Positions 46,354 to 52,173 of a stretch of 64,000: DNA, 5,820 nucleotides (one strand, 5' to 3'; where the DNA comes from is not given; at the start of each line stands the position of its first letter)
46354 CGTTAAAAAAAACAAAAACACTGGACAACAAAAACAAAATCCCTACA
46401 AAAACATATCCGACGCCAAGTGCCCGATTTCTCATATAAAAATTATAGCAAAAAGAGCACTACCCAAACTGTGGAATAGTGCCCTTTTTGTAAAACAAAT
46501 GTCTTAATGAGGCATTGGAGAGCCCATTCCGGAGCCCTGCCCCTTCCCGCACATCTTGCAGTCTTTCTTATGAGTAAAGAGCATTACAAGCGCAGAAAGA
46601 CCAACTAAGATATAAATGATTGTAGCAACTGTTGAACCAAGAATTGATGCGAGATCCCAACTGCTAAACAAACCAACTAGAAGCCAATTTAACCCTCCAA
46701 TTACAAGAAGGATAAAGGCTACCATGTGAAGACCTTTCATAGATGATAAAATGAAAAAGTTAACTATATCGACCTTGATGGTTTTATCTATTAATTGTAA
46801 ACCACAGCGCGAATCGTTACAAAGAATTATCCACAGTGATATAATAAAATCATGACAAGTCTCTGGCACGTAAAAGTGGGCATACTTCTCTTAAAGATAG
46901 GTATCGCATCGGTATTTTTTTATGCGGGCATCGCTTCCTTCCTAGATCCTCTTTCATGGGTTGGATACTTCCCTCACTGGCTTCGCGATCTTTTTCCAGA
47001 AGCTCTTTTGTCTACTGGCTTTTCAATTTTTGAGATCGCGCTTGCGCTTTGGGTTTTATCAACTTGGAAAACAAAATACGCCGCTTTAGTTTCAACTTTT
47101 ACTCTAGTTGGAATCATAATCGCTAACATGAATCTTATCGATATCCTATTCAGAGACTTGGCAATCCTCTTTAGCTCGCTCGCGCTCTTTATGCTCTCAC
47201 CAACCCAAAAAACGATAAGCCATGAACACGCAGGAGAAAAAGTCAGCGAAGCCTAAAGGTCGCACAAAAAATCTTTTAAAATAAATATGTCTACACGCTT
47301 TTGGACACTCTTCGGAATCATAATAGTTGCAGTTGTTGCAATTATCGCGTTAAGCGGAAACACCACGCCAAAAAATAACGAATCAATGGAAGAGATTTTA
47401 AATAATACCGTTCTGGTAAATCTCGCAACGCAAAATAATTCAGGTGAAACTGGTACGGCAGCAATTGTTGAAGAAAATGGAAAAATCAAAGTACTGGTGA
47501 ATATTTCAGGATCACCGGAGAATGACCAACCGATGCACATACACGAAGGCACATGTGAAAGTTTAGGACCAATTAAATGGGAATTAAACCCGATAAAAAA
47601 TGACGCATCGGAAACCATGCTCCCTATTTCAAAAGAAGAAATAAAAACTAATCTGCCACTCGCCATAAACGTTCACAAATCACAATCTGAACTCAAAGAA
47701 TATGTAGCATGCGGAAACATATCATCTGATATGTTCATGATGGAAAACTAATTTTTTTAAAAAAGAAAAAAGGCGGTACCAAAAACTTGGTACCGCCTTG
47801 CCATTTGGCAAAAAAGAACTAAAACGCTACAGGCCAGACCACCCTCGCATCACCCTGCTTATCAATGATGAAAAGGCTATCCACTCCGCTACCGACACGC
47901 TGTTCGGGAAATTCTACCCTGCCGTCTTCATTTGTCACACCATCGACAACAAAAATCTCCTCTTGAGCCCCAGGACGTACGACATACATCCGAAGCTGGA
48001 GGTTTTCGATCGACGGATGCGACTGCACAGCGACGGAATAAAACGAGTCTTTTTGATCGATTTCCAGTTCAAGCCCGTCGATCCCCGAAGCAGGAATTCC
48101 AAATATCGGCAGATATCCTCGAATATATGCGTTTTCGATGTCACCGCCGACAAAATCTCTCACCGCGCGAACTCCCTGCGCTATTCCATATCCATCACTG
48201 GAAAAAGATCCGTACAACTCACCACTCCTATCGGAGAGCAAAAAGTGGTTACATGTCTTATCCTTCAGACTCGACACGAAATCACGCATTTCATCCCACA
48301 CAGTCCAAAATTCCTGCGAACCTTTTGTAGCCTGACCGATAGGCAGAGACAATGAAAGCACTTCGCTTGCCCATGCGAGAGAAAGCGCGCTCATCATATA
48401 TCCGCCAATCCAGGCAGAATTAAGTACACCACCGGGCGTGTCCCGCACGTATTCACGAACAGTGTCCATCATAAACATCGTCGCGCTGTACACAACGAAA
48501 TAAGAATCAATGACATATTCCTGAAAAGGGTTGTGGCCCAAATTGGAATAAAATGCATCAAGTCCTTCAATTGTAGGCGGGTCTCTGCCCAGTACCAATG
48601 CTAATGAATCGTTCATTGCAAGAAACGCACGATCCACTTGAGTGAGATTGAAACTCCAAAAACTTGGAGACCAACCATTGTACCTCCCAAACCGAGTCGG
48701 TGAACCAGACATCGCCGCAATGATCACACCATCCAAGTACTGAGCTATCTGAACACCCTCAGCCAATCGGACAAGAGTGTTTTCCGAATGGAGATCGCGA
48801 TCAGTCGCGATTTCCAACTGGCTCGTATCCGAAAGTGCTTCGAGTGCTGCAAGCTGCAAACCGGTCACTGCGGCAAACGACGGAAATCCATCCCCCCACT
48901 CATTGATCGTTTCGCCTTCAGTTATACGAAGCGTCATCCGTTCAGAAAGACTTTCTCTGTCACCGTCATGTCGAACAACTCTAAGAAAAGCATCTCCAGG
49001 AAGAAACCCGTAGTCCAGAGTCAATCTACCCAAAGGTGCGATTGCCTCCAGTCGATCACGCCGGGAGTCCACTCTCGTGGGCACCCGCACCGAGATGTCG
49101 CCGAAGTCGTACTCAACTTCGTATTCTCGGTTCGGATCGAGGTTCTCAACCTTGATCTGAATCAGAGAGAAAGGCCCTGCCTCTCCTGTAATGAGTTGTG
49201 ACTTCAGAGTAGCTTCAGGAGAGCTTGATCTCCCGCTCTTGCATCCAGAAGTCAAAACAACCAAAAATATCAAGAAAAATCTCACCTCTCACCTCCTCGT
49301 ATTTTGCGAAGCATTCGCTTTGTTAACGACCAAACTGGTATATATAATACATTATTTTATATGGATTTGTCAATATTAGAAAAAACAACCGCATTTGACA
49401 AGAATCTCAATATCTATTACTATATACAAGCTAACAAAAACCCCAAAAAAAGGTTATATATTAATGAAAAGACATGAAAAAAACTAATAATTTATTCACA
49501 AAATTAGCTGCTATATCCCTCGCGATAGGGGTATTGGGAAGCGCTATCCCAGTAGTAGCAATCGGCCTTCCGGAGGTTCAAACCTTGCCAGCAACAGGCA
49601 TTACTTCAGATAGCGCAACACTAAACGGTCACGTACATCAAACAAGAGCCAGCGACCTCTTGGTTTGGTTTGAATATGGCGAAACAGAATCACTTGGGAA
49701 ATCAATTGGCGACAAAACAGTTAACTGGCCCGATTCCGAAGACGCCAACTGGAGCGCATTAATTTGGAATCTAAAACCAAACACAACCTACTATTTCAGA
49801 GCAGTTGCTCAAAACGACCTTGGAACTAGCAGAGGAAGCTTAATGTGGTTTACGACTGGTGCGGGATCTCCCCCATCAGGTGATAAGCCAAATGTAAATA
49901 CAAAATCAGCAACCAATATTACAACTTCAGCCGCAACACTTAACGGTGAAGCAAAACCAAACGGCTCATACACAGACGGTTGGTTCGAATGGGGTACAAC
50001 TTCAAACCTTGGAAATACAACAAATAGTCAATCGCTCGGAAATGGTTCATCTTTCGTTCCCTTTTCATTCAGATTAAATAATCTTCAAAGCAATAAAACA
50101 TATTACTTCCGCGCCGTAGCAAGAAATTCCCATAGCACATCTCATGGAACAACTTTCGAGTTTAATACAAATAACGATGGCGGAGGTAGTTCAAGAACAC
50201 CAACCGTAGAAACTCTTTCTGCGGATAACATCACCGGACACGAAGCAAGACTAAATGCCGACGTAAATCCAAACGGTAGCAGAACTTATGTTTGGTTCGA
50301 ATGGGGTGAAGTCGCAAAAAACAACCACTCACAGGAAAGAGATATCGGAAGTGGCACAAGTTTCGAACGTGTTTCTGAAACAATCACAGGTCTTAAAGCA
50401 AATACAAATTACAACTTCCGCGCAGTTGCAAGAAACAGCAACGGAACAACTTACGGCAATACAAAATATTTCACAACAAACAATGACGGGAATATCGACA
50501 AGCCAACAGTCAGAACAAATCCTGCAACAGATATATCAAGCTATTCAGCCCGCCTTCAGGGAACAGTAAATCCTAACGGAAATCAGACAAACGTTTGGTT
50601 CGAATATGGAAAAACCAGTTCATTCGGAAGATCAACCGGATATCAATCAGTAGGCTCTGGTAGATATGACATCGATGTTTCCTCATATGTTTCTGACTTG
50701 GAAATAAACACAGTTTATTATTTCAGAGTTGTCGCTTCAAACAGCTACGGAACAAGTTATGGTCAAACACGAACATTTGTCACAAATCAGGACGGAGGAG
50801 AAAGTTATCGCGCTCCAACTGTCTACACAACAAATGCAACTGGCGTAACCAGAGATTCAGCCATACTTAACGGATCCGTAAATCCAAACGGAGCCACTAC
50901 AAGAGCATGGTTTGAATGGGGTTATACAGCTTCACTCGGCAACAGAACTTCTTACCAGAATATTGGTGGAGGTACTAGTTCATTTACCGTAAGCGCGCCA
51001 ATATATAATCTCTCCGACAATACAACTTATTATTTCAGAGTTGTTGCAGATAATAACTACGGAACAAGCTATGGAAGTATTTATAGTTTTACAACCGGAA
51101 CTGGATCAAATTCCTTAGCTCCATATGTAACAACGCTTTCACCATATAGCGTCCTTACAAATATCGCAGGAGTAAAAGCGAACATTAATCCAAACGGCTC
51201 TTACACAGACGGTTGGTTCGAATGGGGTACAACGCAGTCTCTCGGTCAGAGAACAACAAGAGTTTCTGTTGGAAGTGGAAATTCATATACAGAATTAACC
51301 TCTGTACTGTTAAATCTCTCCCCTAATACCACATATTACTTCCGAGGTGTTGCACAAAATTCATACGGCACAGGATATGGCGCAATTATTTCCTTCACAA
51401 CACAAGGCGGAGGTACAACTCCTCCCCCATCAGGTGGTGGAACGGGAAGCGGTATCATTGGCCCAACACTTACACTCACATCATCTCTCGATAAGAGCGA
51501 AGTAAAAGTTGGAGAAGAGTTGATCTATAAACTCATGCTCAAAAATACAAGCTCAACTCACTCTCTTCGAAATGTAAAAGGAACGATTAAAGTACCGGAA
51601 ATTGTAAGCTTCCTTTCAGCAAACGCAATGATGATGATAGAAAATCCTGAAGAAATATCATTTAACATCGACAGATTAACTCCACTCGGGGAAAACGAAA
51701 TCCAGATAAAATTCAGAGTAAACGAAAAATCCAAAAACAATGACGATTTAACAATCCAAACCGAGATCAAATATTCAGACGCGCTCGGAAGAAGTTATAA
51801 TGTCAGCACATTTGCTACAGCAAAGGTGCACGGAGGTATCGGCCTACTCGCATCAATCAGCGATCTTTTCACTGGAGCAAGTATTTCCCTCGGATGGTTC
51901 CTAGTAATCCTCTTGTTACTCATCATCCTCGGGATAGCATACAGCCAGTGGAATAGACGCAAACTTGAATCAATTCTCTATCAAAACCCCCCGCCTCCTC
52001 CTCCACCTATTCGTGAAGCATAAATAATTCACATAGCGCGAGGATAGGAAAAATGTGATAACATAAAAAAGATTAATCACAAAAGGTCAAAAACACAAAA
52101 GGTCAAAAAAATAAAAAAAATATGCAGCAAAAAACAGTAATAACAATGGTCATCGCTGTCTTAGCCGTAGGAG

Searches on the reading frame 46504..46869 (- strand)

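Call 44: search_protein_families(library=pfam, proteins=[window:46504-46869:-], max_evalue=0.05)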
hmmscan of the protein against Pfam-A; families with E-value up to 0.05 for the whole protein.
window:46504-46869:- (121 aa): 1 family
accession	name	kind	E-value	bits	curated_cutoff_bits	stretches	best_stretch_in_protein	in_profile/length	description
PF04070.17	DUF378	-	2.6e-13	50.1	25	1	47-98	3-57/60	Domain of unknown function (DUF378)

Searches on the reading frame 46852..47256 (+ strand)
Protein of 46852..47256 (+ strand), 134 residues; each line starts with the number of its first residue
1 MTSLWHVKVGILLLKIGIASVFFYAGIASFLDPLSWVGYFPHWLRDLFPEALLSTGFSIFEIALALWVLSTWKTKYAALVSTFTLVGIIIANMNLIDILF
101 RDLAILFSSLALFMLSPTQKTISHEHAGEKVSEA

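Call 44: search_protein_families(library=pfam, proteins=[window:46852-47256:+], max_evalue=0.05)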
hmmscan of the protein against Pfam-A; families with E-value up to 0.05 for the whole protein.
window:46852-47256:+ (134 aa): 3 families
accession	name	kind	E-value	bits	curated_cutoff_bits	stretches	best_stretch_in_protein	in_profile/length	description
PF07681.17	DoxX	-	3e-05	25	23.6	1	10-90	1-81/85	DoxX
PF07291.16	MauE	-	0.0015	19.2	27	1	11-91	5-86/128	Methylamine utilisation protein MauE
PF13781.11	DoxX_3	-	0.0081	17.1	25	1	51-116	35-101/102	DoxX-like family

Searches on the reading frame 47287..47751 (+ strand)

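Call 44: search_protein_families(library=pfam, proteins=[window:47287-47751:+], max_evalue=0.05)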
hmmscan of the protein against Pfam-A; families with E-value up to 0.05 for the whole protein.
window:47287-47751:+ (154 aa): 4 families
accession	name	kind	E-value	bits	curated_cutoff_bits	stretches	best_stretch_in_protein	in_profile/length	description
PF18153.7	Cap15_CD_rec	-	0.0011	19.7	31.2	1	41-91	39-92/122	Cap15, cyclic dinucleotide receptor domain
PF07452.17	CHRD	-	0.0035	18.6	24.1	1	49-133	14-107/117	CHRD domain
PF00080.25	Sod_Cu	-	0.031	15.1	28.9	0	55-90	2-41/133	Copper/zinc superoxide dismutase (SODC)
PF23906.1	DUF7248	-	0.039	14.4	27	0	2-24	10-32/58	Family of unknown function (DUF7248)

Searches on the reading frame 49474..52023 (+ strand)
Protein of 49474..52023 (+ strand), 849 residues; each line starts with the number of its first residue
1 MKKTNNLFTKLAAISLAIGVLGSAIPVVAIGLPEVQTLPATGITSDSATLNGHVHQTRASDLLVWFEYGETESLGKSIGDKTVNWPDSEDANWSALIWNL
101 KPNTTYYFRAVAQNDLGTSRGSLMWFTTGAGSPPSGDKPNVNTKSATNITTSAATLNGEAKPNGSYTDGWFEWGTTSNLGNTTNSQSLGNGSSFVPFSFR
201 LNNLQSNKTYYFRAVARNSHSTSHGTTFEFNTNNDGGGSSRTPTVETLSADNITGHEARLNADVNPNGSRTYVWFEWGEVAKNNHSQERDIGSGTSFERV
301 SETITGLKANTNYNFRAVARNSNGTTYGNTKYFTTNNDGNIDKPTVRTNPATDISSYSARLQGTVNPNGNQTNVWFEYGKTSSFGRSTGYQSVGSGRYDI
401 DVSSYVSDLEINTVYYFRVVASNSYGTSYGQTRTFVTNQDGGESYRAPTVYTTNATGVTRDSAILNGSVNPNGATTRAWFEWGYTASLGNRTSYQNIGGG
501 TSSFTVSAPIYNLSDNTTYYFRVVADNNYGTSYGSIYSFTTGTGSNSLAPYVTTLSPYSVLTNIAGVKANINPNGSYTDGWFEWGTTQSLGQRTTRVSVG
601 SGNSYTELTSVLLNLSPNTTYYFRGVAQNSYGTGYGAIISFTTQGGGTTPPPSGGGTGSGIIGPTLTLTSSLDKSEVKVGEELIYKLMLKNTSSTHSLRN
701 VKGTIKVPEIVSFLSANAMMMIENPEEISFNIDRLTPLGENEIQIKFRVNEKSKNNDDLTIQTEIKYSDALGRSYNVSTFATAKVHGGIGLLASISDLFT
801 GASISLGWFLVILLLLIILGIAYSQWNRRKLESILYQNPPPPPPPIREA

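Call 23: search_protein_families(library=pfam, proteins=[window:49474-52023:+], max_evalue=0.001)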
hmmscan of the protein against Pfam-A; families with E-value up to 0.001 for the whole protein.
window:49474-52023:+ (849 aa): 5 families
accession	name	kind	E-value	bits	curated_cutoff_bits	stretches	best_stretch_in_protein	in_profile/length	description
PF16656.11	Pur_ac_phosph_N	-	2.4e-19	70.1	30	1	488-541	38-93/93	Purple acid Phosphatase, N-terminal domain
PF25059.1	FN3_DSCAM-DSCAML_C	-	1e-16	61.5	39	0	300-341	45-86/89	DSCAM/DSCAML C-terminal Fn3-like domain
PF00041.27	fn3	-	5.8e-13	49.3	25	0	299-326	48-75/84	Fibronectin type III domain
PF16655.11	PhoD_N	-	4.9e-11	43.5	30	0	370-434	26-90/90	PhoD-like phosphatase, N-terminal domain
PF10179.15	NDNF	-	0.00051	20.5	27.3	0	95-110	91-106/127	Neuron-derived neurotrophic factor, first Fn(III) domain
